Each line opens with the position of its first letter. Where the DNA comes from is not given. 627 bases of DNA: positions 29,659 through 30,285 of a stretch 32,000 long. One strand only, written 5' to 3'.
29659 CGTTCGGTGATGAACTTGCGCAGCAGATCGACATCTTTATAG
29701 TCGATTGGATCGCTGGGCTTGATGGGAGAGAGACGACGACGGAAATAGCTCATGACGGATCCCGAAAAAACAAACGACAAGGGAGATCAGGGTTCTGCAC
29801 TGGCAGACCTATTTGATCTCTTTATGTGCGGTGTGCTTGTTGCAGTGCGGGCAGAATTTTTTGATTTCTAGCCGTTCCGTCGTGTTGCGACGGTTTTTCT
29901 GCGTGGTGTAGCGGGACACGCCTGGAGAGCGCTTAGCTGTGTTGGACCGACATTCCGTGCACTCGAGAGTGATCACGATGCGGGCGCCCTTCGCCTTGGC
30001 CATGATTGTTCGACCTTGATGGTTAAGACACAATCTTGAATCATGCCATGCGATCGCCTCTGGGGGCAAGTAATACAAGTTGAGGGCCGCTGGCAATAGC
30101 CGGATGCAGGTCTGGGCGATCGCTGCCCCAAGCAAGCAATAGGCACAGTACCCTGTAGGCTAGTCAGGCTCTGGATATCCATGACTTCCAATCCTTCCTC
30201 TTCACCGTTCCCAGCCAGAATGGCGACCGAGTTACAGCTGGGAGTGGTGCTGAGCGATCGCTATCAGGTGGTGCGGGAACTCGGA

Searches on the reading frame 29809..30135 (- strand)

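Call 41: search_protein_families(library=pfam, proteins=[window:29809-30135:-], max_evalue=0.0001)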
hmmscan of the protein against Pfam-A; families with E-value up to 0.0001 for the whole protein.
window:29809-30135:- (108 aa): 1 family
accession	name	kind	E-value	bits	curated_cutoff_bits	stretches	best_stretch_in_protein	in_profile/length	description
PF00471.26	Ribosomal_L33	-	1.4e-22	80.2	25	1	54-108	2-47/47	Ribosomal protein L33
